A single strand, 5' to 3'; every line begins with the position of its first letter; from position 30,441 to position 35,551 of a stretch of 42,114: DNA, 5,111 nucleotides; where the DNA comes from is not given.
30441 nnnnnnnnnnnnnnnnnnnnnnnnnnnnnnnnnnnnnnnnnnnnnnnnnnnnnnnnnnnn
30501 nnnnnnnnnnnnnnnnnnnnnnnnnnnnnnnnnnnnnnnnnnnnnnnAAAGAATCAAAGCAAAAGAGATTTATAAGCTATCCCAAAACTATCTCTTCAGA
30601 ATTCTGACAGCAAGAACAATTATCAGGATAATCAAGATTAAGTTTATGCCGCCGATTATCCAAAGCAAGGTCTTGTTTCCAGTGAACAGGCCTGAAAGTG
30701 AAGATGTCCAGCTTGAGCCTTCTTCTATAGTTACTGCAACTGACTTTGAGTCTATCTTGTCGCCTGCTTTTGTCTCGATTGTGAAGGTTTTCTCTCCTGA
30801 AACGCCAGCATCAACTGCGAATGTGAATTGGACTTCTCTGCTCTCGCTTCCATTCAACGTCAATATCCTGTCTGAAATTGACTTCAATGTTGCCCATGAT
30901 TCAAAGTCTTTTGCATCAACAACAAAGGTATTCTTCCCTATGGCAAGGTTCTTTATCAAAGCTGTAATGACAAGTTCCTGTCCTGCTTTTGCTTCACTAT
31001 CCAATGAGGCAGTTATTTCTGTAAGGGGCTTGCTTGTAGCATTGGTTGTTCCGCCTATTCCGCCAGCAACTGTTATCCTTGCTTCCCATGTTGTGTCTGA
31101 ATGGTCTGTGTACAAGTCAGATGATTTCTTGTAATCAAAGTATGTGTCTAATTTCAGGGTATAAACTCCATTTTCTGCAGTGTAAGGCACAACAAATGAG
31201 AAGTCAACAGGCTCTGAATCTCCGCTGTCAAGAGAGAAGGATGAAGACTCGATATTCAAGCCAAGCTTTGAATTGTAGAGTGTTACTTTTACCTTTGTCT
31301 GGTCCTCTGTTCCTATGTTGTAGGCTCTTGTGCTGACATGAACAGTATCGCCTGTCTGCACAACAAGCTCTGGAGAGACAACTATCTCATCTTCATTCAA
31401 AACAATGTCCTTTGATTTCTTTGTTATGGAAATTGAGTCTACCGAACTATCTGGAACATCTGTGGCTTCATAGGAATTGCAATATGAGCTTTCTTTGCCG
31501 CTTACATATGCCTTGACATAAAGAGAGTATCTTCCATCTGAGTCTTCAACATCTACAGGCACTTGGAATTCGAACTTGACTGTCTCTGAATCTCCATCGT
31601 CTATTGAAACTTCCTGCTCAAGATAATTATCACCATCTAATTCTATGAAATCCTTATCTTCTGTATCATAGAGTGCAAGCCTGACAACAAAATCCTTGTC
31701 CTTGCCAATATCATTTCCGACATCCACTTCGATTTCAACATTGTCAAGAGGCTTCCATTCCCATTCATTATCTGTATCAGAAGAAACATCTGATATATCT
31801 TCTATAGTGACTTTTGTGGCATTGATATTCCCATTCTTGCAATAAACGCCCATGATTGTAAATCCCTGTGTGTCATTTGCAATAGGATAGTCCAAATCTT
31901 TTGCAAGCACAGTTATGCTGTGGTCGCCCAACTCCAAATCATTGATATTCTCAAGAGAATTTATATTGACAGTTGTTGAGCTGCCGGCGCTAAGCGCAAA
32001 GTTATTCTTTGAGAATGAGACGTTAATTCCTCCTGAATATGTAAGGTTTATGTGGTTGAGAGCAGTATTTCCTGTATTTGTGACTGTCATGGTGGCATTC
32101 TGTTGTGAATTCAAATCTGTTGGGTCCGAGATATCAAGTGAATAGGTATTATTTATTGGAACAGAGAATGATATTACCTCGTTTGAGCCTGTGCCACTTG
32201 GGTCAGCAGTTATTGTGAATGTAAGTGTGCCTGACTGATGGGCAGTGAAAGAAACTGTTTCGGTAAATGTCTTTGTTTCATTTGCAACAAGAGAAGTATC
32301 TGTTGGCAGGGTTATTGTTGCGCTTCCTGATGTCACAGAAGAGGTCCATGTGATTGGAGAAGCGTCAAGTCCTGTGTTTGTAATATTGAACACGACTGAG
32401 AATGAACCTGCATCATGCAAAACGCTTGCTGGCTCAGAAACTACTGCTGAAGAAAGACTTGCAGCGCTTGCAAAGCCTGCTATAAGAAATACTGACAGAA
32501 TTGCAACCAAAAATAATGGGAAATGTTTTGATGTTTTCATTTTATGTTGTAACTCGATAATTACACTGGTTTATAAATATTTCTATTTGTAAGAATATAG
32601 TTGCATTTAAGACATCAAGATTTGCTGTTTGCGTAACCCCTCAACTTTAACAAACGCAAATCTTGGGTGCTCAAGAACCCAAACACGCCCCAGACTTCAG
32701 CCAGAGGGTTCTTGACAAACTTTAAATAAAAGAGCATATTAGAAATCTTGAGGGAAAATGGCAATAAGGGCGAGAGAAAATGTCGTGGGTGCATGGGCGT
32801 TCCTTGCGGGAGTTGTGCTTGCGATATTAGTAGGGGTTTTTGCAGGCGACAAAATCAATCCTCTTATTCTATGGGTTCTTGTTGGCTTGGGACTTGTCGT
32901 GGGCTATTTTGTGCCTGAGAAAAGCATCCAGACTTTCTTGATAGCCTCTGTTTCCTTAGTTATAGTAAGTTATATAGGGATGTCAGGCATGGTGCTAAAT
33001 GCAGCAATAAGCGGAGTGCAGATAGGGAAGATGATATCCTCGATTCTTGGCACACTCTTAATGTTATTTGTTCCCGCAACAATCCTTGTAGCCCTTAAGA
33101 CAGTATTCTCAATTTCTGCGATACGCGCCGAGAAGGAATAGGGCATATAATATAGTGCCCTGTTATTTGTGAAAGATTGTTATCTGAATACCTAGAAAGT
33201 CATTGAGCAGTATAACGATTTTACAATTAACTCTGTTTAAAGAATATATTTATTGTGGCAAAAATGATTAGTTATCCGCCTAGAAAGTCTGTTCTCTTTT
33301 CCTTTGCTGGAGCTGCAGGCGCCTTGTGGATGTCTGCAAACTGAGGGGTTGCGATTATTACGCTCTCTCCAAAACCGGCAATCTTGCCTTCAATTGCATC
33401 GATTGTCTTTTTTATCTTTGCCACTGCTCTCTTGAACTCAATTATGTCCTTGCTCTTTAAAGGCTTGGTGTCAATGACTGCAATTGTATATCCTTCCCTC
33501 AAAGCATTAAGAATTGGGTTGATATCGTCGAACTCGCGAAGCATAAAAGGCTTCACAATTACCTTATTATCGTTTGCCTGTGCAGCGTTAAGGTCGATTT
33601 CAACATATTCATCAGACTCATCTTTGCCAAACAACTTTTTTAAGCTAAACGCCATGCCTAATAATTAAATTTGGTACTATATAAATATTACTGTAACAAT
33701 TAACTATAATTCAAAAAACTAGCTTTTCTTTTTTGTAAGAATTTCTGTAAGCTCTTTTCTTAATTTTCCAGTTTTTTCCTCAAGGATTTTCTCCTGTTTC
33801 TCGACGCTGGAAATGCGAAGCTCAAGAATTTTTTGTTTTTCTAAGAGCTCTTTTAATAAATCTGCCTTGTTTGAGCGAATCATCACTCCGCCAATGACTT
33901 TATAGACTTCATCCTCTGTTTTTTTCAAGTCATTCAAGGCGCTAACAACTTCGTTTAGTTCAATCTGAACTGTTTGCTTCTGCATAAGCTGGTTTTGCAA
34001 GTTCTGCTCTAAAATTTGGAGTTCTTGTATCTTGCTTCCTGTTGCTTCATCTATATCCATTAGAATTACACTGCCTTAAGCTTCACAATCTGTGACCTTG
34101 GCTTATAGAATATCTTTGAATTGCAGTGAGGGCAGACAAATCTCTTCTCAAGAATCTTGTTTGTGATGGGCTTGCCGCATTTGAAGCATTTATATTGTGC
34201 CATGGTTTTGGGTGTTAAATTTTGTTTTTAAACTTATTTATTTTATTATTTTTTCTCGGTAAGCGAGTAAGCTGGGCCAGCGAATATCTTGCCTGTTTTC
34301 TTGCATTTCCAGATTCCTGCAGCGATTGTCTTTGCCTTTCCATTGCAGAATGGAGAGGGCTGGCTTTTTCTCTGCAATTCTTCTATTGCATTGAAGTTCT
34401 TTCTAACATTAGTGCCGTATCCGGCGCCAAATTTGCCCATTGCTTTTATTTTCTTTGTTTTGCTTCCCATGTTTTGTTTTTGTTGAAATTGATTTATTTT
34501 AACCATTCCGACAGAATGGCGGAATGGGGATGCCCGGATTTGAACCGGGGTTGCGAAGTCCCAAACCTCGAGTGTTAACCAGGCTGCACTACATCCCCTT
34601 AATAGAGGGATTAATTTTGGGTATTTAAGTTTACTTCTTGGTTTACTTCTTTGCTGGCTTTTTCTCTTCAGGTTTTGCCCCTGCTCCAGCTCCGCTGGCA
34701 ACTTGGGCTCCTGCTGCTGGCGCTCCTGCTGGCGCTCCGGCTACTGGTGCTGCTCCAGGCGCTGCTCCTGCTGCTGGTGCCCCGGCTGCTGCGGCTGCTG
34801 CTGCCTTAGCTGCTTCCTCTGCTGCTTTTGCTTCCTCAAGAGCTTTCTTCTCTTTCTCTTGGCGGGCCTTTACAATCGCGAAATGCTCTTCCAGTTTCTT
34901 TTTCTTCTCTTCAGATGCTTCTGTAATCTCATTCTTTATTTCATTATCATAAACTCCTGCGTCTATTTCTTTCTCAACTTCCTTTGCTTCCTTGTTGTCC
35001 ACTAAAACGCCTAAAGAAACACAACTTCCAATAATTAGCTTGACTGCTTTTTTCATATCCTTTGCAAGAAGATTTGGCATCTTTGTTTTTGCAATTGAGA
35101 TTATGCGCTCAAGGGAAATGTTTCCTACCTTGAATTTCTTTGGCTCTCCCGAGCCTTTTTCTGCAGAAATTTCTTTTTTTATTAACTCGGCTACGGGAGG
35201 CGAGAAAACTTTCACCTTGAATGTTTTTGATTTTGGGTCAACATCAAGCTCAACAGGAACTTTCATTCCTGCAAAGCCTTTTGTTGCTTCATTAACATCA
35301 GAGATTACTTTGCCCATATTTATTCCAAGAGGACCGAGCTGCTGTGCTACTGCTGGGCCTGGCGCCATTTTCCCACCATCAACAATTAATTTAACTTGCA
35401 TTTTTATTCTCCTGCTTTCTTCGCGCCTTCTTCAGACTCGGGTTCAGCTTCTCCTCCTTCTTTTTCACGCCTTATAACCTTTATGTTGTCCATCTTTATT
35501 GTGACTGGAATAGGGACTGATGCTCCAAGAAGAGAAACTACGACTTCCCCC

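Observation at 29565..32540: Minimal archaeosortase-like enzyme in one operon with a large glycoprotein that carries a non-canonical C-terminal sorting signal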

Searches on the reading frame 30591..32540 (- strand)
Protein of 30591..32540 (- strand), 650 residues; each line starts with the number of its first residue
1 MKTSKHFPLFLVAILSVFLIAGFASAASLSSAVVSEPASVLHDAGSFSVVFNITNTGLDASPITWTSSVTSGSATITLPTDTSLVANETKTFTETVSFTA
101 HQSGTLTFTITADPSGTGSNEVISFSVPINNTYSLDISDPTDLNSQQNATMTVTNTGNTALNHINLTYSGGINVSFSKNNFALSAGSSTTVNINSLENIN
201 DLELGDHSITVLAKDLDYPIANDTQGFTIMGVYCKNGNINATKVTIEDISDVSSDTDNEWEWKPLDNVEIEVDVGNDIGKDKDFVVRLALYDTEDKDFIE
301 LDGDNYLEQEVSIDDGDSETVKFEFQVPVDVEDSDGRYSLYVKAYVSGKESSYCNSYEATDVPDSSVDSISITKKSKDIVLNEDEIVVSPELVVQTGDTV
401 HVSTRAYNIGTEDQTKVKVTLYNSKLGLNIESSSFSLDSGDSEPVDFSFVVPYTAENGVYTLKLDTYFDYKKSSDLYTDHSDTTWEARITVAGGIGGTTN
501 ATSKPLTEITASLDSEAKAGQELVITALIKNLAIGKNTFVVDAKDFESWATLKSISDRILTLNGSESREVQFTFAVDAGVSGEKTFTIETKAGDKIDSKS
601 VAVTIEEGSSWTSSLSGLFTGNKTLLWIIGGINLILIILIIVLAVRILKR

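Call 3: search_protein_families(library=ncbifam, proteins=[window:30591-32540:-], max_evalue=1)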
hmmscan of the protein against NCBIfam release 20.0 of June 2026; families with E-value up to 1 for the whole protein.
window:30591-32540:- (650 aa): 1 family
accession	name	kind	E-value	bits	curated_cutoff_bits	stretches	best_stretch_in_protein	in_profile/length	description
NF033506.0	PACE-CTERM-PROT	exception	9.9e-140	467.1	110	1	5-650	2-627/627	putative S-layer protein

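Call 4: search_protein_families(library=pfam, proteins=[window:30591-32540:-], max_evalue=1)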
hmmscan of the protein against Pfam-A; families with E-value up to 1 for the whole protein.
window:30591-32540:- (650 aa): 10 families
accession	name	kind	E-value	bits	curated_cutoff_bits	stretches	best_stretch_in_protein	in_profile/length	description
PF07705.17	CARDB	-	1.7e-08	35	22.7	2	38-116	12-87/101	CARDB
PF25275.1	Golvesin_C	-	0.00054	20.5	31.6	1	90-197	9-117/132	Golvesin C-terminal domain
PF01835.25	MG2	-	0.00057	20.6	32.8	1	395-469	12-85/96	MG2 domain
PF17753.7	Ig_mannosidase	-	0.012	15.7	22.6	1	147-198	13-62/81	Ig-fold domain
PF08901.16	DUF1847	-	0.04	13.9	25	1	224-257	79-112/157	Protein of unknown function (DUF1847)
PF23619.1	Ig_VWA7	-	0.11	13.2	27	1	389-458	7-75/104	VWA7 Ig-like domain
PF02174.23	IRS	-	0.11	13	22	0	569-597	52-81/92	PTB domain (IRS-1 type)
PF22544.2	HYDIN_VesB_CFA65-like_Ig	-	0.15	12.7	25.5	0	145-194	19-69/100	HYDIN/CFA65/VesB-like, Ig-like domain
PF01105.29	EMP24_GP25L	-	0.17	12.3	25.9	1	72-152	39-122/182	emp24/gp25L/p24 family/GOLD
PF10633.15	NPCBM_assoc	-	0.4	11.4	24.4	0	145-169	5-29/78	NPCBM-associated, NEW3 domain of alpha-galactosidase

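Call 30: search_protein_families(library=ncbifam, alignment_id=A3, max_evalue=0.00001)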
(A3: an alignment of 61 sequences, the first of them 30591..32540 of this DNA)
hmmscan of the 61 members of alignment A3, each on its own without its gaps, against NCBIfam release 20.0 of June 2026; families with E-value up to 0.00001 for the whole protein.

A. member 1, window:30591-32540:- (650 aa): 1 family
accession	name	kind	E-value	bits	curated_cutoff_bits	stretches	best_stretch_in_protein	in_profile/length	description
NF033506.0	PACE-CTERM-PROT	exception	9.9e-140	467.1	110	1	5-650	2-627/627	putative S-layer protein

B. families by the number of members that match (of 61 scanned): 3 families
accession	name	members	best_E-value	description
NF033506.0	PACE-CTERM-PROT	61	1.5e-228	putative S-layer protein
TIGR03900.1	prc_long_Delta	1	2.2e-06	MXAN_5808 family serine peptidase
NF038353.1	FxLYD_dom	1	3.3e-06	FxLYD domain-containing protein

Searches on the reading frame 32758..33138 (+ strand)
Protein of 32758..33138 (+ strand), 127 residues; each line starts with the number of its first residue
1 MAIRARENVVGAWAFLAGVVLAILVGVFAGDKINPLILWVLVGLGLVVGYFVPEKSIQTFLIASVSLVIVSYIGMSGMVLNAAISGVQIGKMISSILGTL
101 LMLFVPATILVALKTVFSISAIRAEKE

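Call 3: search_protein_families(library=ncbifam, proteins=[window:32758-33138:+], max_evalue=1)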
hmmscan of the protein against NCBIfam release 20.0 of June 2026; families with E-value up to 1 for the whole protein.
window:32758-33138:+ (127 aa): 1 family
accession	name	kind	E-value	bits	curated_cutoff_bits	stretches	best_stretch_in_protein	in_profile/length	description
NF045607.1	exo_Victor_syst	equivalog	1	9.4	35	1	52-89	28-65/82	XrtV sorting system accessory protein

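Call 4: search_protein_families(library=pfam, proteins=[window:32758-33138:+], max_evalue=1)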
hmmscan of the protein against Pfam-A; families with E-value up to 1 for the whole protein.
window:32758-33138:+ (127 aa): 2 families
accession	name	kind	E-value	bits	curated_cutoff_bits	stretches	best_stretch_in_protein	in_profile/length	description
PF08040.16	NADH_oxidored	-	0.25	11.5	27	1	38-56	13-31/58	MNLL subunit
PF23532.1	Microp_apicomplexa_18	-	0.55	10.8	27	0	24-68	18-61/98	Apicomplexa microprotein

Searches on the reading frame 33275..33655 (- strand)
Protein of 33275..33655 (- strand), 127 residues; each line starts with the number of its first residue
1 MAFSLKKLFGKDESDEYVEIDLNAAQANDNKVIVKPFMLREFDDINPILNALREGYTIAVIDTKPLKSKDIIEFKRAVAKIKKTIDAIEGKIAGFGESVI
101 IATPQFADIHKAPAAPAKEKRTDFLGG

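Call 17: search_protein_families(library=pfam, proteins=[window:33275-33655:-], max_evalue=0.01)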
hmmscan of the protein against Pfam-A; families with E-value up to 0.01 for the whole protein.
window:33275-33655:- (127 aa): 1 family
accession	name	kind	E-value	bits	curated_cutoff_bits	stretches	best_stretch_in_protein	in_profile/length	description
PF04472.17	SepF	-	1.1e-08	35.6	27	1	34-109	1-72/72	Cell division protein SepF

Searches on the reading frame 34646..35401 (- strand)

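Call 58: search_protein_families(library=ncbifam, proteins=[window:34646-35401:-], max_evalue=0.001)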
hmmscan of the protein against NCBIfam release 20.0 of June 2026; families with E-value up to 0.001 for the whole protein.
window:34646-35401:- (252 aa): 3 families
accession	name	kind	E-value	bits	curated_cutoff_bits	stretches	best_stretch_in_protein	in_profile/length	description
NF002232.0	PRK01143.1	equivalog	5.6e-56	189.1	162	1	3-158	6-161/164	50S ribosomal protein L11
TIGR01632.1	L11_bact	equivalog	1.1e-28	99.9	141.85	1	2-135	6-139/140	50S ribosomal protein L11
NF011111.0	PRK14539.1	equivalog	7.9e-19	68.2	310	1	4-180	11-189/196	50S ribosomal protein L11/unknown domain fusion protein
